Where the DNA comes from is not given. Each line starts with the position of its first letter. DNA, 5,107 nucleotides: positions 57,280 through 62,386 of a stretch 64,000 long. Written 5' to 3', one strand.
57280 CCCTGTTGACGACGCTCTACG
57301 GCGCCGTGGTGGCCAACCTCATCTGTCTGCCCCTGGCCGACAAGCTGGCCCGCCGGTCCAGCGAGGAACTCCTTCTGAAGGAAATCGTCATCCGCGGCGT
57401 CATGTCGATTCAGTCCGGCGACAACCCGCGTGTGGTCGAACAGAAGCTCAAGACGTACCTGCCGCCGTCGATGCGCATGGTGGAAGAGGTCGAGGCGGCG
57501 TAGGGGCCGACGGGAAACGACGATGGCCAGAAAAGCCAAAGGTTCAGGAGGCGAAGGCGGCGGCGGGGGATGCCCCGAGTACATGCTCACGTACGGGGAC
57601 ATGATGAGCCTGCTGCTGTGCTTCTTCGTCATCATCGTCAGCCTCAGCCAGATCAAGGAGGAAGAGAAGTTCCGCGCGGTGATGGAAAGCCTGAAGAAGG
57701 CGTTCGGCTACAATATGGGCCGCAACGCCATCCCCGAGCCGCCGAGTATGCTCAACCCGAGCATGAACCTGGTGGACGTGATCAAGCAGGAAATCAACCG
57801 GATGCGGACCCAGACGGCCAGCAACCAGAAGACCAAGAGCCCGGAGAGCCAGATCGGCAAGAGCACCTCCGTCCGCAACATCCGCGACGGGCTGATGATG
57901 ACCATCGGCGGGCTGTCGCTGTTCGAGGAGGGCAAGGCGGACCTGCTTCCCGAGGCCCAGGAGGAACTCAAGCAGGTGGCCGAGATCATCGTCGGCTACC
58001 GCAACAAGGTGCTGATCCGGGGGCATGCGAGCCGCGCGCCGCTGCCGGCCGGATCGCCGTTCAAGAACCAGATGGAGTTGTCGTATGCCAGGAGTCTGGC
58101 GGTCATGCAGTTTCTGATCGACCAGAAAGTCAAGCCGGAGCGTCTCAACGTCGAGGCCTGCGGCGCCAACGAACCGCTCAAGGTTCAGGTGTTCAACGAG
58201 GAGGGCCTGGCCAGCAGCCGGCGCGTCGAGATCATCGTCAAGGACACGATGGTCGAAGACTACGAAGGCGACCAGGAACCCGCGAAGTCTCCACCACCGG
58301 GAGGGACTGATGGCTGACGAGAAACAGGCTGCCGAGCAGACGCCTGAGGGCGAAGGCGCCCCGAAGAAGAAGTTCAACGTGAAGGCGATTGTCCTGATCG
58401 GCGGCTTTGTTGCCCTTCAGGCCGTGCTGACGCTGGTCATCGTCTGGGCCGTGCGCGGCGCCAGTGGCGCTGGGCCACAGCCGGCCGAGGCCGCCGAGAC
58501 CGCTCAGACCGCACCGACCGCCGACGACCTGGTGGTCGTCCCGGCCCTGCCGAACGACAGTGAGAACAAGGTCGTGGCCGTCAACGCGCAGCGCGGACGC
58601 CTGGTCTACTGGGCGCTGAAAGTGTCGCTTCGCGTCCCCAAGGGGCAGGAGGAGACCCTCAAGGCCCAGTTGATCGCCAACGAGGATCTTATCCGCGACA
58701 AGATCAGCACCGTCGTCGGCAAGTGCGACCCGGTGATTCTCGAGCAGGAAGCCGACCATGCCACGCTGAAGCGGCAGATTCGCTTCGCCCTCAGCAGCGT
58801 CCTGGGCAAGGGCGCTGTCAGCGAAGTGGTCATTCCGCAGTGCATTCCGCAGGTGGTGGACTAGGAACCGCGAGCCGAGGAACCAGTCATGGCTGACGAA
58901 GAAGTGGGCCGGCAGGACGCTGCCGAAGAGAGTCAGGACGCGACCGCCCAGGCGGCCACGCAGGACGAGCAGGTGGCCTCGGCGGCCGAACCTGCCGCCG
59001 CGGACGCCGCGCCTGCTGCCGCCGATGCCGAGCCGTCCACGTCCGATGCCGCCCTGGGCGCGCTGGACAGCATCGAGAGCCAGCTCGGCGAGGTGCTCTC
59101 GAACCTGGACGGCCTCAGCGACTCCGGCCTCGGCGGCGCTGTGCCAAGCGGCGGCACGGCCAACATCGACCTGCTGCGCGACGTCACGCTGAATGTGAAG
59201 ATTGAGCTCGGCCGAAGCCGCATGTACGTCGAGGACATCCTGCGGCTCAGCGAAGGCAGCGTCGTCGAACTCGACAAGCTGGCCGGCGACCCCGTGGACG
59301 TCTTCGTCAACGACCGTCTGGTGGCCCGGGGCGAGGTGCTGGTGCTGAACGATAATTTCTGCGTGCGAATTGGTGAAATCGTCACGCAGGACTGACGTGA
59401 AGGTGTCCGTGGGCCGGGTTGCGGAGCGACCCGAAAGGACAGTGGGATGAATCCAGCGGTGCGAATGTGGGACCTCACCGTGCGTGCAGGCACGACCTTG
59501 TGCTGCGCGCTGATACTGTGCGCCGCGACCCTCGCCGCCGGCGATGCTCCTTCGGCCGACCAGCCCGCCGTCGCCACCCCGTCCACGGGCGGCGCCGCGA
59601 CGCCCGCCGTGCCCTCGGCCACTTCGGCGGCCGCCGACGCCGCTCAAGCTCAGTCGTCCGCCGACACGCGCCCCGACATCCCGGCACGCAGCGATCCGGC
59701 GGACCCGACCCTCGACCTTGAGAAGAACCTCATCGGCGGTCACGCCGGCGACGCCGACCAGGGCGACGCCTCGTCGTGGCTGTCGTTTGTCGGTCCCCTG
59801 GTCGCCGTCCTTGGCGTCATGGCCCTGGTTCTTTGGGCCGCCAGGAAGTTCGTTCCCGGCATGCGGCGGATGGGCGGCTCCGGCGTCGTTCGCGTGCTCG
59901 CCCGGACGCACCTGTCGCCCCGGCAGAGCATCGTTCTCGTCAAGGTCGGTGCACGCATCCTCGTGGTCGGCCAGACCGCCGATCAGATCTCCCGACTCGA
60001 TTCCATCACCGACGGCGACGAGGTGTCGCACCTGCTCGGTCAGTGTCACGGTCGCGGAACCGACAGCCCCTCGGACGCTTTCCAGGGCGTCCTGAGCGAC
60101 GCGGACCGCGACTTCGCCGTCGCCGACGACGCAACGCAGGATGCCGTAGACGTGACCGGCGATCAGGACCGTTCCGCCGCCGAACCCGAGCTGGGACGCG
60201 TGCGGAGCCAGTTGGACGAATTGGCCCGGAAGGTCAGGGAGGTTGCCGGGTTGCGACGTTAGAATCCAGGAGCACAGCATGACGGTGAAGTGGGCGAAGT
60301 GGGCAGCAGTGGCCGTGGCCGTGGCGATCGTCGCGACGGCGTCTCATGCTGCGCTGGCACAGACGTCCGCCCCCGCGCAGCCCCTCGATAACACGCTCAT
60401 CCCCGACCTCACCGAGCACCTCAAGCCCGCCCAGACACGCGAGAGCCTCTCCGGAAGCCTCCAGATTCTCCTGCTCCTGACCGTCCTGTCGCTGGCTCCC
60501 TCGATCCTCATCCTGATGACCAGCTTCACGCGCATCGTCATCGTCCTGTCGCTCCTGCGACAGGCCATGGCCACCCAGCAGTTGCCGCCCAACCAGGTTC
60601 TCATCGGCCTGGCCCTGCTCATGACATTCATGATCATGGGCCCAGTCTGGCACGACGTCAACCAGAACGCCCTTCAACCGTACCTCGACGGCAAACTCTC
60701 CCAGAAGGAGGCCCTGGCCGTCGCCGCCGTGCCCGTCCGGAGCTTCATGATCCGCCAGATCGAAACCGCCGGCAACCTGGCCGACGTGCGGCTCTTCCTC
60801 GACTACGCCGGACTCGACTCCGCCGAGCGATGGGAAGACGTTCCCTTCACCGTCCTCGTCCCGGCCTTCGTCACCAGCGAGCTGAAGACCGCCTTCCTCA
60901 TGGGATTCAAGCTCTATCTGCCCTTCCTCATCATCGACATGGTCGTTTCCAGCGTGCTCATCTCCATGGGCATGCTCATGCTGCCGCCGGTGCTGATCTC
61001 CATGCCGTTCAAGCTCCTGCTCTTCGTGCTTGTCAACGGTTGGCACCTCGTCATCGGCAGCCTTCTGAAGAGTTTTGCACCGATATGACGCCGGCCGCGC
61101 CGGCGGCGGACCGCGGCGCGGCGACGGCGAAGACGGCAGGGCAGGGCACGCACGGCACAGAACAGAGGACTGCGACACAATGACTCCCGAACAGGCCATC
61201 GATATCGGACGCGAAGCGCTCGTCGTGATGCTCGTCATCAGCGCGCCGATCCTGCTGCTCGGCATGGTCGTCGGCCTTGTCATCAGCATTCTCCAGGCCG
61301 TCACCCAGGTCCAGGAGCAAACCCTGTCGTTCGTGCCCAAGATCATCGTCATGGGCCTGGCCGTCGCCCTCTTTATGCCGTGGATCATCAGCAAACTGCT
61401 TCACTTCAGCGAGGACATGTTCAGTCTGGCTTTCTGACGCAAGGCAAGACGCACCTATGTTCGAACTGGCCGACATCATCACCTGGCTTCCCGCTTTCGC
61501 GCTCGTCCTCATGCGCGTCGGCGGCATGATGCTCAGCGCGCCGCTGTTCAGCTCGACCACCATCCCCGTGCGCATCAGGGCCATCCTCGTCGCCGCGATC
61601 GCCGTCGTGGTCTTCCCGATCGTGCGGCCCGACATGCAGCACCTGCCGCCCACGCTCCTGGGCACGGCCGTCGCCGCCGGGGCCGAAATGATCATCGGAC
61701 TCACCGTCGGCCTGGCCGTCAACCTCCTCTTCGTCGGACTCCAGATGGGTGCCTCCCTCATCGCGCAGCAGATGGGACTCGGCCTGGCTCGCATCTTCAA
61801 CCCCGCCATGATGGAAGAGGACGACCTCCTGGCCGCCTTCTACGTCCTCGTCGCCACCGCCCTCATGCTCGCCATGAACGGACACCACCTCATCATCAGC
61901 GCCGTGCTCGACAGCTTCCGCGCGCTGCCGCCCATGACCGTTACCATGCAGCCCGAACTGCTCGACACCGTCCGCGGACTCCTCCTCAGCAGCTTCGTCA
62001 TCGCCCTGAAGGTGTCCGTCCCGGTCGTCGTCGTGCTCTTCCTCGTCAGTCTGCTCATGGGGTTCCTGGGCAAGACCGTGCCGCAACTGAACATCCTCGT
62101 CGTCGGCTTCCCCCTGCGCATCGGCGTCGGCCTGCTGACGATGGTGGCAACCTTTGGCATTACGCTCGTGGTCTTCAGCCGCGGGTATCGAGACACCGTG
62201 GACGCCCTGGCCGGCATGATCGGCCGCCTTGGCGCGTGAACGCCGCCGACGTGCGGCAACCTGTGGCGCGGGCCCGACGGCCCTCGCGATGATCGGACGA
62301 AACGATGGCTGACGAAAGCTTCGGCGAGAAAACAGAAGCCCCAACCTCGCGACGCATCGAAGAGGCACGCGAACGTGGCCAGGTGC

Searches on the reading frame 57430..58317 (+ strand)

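Call 32: search_protein_families(library=pfam, proteins=[window:57430-58317:+], max_evalue=0.00001)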
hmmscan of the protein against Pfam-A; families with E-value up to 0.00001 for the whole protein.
window:57430-58317:+ (295 aa): 2 families
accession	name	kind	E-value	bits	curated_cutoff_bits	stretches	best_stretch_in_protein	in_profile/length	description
PF00691.25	OmpA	-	1.4e-15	57.9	27.2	1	164-253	1-88/98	OmpA family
PF13677.11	MotB_plug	-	6.5e-15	54.9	24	1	37-92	4-58/58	Membrane MotB of proton-channel complex MotA/MotB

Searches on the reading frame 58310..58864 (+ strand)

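Call 32: search_protein_families(library=pfam, proteins=[window:58310-58864:+], max_evalue=0.00001)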
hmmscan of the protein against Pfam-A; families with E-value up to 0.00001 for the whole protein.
window:58310-58864:+ (184 aa): 0 families

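Call 62: search_protein_families(library=pfam, proteins=[window:58310-58861:+], max_evalue=0.0001)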
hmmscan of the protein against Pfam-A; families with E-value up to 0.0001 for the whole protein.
window:58310-58861:+ (184 aa): 1 family
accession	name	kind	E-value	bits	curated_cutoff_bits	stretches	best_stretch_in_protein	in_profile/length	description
PF03748.19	FliL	-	8.6e-05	23.4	24.6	0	91-180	10-102/103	Flagellar basal body-associated protein FliL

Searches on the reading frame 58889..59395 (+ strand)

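Call 32: search_protein_families(library=pfam, proteins=[window:58889-59395:+], max_evalue=0.00001)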
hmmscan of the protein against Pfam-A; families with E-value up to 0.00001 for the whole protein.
window:58889-59395:+ (168 aa): 1 family
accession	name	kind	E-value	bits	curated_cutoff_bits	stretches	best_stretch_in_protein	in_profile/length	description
PF01052.25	FliMN_C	-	1.7e-23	82.8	23.8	1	95-165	2-72/73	Type III flagellar switch regulator (C-ring) FliN C-term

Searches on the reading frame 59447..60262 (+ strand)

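Call 32: search_protein_families(library=pfam, proteins=[window:59447-60262:+], max_evalue=0.00001)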
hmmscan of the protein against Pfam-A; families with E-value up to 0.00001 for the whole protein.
window:59447-60262:+ (271 aa): 1 family
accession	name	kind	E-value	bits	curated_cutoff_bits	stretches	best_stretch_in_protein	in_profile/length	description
PF04347.18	FliO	-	1.8e-12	47.6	22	1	130-218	1-88/91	Flagellar biosynthesis protein, FliO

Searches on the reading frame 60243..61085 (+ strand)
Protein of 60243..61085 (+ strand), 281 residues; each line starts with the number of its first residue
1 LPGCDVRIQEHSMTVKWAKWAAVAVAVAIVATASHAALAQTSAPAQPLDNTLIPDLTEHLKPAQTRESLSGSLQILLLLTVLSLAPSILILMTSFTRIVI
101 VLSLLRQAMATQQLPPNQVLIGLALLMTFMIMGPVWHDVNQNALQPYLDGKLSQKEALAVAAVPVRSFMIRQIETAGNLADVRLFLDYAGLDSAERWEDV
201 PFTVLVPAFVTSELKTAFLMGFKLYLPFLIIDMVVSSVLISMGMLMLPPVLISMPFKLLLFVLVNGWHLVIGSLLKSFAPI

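Call 62: search_protein_families(library=pfam, proteins=[window:60243-61085:+], max_evalue=0.0001)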
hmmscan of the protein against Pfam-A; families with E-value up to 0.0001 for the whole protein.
window:60243-61085:+ (281 aa): 1 family
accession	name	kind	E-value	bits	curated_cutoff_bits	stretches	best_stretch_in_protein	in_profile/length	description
PF00813.25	FliP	-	2.5e-77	259.6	26.9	1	78-274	1-191/191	FliP family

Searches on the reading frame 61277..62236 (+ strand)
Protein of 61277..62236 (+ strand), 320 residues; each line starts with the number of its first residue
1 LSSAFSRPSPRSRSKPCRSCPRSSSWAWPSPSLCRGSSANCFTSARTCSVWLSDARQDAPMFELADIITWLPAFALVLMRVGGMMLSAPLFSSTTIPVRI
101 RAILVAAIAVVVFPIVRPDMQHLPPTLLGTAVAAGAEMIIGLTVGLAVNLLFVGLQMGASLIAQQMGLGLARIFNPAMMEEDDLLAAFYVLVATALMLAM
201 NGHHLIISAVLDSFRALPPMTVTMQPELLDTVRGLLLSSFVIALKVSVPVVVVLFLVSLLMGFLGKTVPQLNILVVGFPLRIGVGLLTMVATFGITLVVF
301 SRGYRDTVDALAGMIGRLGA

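Call 62: search_protein_families(library=pfam, proteins=[window:61277-62236:+], max_evalue=0.0001)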
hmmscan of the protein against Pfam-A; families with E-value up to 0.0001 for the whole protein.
window:61277-62236:+ (320 aa): 1 family
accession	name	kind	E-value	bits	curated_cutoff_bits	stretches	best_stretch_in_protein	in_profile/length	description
PF01311.25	Bac_export_1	-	2.6e-56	191.2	27.8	1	72-303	2-226/230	Bacterial export proteins, family 1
